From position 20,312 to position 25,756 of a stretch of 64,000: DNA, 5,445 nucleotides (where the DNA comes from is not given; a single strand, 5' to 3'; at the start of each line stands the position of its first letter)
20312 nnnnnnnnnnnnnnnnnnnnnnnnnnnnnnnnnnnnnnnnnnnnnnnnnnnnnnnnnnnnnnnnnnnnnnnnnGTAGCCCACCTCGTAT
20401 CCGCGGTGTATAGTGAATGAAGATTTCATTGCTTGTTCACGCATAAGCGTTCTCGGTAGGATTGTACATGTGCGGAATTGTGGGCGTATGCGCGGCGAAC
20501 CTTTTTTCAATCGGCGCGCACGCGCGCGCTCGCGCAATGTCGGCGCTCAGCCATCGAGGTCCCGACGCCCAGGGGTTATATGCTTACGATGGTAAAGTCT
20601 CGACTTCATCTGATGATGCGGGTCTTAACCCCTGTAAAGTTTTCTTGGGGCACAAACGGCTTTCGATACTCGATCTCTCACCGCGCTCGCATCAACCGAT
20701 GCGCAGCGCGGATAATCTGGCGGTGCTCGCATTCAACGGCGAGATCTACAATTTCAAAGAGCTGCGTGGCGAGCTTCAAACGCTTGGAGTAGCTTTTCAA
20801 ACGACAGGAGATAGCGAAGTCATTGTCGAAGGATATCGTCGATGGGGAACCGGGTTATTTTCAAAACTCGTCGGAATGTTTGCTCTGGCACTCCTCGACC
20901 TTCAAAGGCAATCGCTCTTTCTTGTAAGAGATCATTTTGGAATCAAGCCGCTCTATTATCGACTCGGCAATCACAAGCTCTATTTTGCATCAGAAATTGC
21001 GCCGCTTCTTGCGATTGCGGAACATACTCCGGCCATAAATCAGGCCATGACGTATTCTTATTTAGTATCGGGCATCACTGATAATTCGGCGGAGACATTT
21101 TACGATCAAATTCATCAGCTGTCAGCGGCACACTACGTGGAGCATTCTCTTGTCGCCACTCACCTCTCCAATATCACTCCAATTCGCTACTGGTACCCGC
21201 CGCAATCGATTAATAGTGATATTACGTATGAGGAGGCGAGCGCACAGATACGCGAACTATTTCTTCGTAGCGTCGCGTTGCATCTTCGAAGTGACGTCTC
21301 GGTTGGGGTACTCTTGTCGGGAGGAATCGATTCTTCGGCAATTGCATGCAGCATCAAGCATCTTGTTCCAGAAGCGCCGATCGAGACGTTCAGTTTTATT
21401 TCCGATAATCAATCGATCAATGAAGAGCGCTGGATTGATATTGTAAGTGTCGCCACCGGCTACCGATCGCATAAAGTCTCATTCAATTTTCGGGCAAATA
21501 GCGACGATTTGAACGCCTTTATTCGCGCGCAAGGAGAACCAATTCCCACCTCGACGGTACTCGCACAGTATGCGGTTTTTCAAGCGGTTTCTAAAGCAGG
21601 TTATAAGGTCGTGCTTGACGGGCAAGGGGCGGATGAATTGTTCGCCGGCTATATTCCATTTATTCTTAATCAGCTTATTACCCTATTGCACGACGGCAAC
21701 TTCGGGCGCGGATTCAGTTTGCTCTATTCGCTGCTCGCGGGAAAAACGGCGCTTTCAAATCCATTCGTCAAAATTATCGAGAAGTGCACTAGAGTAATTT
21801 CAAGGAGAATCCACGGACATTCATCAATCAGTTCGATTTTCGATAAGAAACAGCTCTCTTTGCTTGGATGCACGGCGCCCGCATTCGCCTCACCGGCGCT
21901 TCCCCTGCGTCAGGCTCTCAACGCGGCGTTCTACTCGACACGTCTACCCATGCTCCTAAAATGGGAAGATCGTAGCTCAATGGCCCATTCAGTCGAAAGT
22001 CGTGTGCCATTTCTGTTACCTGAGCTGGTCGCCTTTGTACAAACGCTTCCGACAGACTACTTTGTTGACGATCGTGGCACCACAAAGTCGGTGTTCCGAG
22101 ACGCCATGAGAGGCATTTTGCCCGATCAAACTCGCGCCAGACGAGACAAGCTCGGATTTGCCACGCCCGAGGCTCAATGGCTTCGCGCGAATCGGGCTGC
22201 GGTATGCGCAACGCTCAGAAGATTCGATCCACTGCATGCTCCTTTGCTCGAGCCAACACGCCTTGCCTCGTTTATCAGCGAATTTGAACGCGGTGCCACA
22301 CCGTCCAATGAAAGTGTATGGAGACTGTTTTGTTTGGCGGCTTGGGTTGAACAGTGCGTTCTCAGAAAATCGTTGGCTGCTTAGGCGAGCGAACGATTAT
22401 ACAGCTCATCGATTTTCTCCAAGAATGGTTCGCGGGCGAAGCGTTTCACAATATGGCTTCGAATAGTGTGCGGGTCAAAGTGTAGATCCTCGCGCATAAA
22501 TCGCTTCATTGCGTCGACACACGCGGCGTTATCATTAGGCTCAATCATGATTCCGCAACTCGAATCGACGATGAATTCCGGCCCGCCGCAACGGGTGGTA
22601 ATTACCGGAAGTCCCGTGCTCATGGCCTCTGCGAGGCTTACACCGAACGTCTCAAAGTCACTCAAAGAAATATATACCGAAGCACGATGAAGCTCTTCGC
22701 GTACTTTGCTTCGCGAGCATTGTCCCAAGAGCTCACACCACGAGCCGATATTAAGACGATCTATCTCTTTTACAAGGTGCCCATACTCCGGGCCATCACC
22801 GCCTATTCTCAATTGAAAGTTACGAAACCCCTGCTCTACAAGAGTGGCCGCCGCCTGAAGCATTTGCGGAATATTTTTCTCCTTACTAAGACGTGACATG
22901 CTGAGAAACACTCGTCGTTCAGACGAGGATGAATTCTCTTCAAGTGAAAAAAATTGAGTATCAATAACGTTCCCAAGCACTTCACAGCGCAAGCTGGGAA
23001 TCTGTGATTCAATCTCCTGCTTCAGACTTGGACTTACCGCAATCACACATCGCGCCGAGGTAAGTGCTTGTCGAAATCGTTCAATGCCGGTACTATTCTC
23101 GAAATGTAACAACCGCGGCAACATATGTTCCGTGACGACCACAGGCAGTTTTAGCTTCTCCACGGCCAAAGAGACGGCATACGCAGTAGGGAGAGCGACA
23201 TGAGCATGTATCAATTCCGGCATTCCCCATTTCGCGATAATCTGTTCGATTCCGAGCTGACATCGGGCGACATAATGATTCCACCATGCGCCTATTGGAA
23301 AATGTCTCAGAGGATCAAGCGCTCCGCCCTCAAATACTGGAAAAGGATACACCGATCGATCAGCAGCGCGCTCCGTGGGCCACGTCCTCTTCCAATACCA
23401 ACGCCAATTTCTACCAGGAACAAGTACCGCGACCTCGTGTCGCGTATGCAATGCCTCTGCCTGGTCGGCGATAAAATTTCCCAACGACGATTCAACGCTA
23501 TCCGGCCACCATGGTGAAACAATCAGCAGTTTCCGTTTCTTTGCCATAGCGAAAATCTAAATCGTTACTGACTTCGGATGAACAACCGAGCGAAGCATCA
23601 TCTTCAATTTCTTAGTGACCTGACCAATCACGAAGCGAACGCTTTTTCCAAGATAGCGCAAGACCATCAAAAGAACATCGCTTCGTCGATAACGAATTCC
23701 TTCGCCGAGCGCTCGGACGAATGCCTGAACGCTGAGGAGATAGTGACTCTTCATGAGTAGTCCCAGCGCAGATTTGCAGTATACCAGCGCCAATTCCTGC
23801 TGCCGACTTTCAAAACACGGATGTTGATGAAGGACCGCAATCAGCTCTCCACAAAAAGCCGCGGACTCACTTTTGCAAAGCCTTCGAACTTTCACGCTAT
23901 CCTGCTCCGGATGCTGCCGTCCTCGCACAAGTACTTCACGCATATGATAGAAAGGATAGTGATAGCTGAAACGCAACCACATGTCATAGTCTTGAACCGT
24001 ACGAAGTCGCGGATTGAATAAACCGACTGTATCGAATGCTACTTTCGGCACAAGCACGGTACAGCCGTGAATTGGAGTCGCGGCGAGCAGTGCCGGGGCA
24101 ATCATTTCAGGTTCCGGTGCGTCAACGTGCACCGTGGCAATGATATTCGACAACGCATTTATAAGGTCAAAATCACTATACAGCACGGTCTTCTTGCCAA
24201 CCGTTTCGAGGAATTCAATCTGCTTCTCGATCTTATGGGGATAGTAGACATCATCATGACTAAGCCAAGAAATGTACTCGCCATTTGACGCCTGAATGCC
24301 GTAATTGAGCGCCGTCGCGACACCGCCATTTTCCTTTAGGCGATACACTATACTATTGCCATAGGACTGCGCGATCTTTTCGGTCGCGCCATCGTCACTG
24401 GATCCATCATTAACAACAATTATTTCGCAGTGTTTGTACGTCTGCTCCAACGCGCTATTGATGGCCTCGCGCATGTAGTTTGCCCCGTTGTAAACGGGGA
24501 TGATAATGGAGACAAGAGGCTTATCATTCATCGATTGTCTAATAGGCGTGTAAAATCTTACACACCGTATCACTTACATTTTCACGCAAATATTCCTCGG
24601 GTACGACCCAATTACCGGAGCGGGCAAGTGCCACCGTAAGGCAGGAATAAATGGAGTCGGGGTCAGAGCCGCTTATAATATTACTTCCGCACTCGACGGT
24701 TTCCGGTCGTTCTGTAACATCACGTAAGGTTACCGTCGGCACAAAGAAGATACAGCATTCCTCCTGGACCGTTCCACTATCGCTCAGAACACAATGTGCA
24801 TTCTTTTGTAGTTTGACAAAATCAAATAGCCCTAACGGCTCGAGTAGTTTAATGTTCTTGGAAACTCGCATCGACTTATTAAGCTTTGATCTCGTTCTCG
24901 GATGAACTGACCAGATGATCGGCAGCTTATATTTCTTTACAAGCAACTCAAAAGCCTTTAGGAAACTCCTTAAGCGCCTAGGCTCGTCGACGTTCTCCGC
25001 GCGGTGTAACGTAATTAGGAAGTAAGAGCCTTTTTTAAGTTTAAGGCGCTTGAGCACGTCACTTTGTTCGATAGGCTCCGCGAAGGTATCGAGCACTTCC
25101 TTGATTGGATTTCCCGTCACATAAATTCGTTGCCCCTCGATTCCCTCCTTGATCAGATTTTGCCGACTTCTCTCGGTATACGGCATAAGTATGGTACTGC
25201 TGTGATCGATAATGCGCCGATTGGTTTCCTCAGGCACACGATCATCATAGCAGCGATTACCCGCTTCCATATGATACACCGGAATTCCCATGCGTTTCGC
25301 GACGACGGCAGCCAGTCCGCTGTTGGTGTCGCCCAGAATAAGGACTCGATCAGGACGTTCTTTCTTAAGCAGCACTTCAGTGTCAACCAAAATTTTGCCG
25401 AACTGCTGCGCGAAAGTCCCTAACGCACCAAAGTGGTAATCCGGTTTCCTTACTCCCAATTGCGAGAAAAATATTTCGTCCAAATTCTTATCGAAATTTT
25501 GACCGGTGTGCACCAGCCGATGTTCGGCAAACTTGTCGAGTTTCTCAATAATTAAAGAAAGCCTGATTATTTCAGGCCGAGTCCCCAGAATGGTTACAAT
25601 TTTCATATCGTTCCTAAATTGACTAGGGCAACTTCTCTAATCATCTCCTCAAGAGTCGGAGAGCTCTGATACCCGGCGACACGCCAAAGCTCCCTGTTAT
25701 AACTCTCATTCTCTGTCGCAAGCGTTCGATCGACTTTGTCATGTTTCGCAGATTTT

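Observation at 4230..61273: About 57-kb glycan locus with about ten paralogous GT-C/DUF2029-like membrane transferases, three polyprenyl-P-sugar synthases and a Wzm/Wzt exporter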

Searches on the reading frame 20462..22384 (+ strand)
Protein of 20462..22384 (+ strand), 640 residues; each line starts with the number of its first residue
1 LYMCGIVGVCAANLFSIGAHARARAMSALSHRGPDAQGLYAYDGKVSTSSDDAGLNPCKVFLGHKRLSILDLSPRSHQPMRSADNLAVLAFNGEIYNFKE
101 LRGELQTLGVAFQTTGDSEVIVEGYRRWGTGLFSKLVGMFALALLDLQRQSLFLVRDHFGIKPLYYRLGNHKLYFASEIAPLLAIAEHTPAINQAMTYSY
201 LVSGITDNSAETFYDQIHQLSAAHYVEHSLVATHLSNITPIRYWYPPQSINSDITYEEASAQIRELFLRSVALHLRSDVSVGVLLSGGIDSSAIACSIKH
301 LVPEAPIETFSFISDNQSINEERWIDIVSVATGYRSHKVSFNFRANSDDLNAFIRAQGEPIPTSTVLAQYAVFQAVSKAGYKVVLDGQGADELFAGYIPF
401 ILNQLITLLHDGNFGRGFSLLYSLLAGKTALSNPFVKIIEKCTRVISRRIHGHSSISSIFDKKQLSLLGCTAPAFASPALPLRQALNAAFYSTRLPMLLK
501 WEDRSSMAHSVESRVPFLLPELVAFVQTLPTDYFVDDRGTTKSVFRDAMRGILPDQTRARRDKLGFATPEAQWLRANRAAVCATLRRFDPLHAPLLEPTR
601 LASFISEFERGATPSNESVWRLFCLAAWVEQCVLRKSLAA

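Call 4: search_protein_families(library=pfam, proteins=[window:20462-22384:+], max_evalue=0.001)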
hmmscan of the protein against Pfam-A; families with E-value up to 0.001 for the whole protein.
window:20462-22384:+ (640 aa): 3 families
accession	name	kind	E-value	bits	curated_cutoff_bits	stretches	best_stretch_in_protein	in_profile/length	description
PF00733.27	Asn_synthase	-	8.7e-60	203.7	21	1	262-629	1-353/354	Asparagine synthase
PF13537.11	GATase_7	-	1.1e-40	138.9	25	1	64-183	1-122/123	Glutamine amidotransferase domain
PF13522.11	GATase_6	-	9.4e-39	132.9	27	1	59-178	11-130/130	Glutamine amidotransferase domain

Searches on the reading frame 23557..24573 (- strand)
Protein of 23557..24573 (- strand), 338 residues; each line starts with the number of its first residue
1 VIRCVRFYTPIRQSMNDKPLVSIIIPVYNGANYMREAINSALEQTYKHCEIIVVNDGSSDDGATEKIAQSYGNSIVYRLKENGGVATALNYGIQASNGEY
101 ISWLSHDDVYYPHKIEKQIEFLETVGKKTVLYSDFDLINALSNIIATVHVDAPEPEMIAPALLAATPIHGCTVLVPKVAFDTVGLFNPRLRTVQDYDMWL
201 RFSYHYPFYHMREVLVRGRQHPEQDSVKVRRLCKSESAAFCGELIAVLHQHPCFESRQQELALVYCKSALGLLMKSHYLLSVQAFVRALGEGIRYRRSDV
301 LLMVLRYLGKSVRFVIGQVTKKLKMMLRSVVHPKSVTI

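Call 5: search_protein_families(library=pfam, proteins=[window:23557-24573:-], max_evalue=0.001)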
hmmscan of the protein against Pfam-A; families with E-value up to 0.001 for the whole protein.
window:23557-24573:- (338 aa): 3 families
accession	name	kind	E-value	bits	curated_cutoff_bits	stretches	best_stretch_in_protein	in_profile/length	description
PF00535.33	Glycos_transf_2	-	3e-31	109.1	23.3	1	22-130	1-111/168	Glycosyl transferase family 2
PF10111.15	Glyco_tranf_2_2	-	2.1e-12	47.5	27.3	1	22-215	1-213/276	Glycosyltransferase like family 2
PF13641.12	Glyco_tranf_2_3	-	8.4e-09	36.2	27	1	21-203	3-195/230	Glycosyltransferase like family 2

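Call 23: search_protein_families(library=ncbifam, proteins=[window:23557-24573:-], max_evalue=0.00001)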
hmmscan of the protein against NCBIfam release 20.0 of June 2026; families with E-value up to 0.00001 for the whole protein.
window:23557-24573:- (338 aa): 19 families
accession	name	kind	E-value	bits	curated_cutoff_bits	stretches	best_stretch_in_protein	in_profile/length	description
NF047683.1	TeichurnBiosyTuaG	equivalog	2e-30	106.3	400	1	16-220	3-205/252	teichuronic acid biosynthesis protein TuaG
NF053739.1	GlytfEpsEBac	equivalog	7.9e-26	90.6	450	1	19-233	1-215/265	glycosyltransferase EpsE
NF007482.0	PRK10073.1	equivalog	5.3e-21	75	423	1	15-120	2-108/334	glycosyltransferase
TIGR03937.1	PgaC_IcaA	equivalog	9.2e-19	67.7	422.3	1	13-109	39-137/407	poly-beta-1,6-N-acetyl-D-glucosamine synthase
TIGR04017.1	WcaA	equivalog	2.5e-16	60.1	495.75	1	16-206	2-192/279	colanic acid biosynthesis glycosyltransferase WcaA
NF007453.0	PRK10018.1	equivalog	3.5e-16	59.7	382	1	15-206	2-193/280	colanic acid biosynthesis glycosyltransferase WcaA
NF041875.1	EPS_EpsD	equivalog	1.9e-14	53.8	370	1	21-125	1-107/325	exopolysaccharide biosynthesis glycosyltransferase EpsD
TIGR04283.1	glyco_like_mftF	equivalog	2.5e-14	53.4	182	1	21-215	1-183/221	TIGR04283 family arsenosugar biosynthesis glycosyltransferase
TIGR03111.1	glyc2_xrt_Gpos1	hypoth_equivalog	2e-12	46.6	363.95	1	12-124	42-158/439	TIGR03111 family XrtG-associated glycosyltransferase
TIGR03965.1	mycofact_glyco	equivalog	1.2e-11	44.2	280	1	14-108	69-165/467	mycofactocin biosynthesis glycosyltransferase MftF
NF041394.1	GtaseAglG_Halo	equivalog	1.9e-11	43.8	440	1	21-124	3-109/304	glucosyl-dolichyl phosphate glucuronosyltransferase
NF050050.1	ProtGlycPglI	equivalog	6.6e-11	42.1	500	1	19-119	2-105/306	GalNAc(5)-diNAcBac-PP-undecaprenol beta-1,3-glucosyltransferase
NF038302.1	EPS_HpsE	equivalog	1.7e-09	37.1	300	1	22-127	4-116/307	hormogonium polysaccharide biosynthesis glycosyltransferase HpsE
NF038299.1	EPS_HpsN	equivalog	3e-09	36.3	425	1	19-112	1-95/317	hormogonium polysaccharide biosynthesis glycosyltransferase HpsN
TIGR04440.1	glyco_TIGR04440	domain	1.8e-07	31.1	70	1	21-124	2-108/215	TIGR00180 family glycosyltransferase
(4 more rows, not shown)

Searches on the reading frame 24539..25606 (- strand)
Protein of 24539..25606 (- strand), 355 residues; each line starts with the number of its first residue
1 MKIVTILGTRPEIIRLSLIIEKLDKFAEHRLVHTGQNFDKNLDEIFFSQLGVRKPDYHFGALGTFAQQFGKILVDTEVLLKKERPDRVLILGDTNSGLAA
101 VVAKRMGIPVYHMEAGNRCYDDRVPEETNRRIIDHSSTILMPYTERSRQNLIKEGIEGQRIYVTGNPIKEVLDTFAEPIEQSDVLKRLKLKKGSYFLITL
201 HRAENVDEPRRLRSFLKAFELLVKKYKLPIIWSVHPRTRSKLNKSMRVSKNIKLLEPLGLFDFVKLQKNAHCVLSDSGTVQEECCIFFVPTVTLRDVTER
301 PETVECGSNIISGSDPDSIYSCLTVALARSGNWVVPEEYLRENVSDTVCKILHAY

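Call 5: search_protein_families(library=pfam, proteins=[window:24539-25606:-], max_evalue=0.001)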
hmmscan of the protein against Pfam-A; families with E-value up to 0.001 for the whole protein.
window:24539-25606:- (355 aa): 1 family
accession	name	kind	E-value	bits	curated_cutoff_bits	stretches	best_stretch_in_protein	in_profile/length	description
PF02350.25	Epimerase_2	-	7.8e-94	314.8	30.6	1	26-352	8-346/347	UDP-N-acetylglucosamine 2-epimerase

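Call 23: search_protein_families(library=ncbifam, proteins=[window:24539-25606:-], max_evalue=0.00001)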
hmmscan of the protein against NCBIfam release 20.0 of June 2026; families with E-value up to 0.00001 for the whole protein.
window:24539-25606:- (355 aa): 2 families
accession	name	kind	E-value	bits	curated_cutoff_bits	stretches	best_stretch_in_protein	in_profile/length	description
TIGR00236.1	wecB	equivalog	2.2e-83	280.4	210.15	1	1-324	1-330/366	non-hydrolyzing UDP-N-acetylglucosamine 2-epimerase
TIGR03568.1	NeuC_NnaA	equivalog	1.3e-18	67.1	235.9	1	2-312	2-321/365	UDP-N-acetylglucosamine 2-epimerase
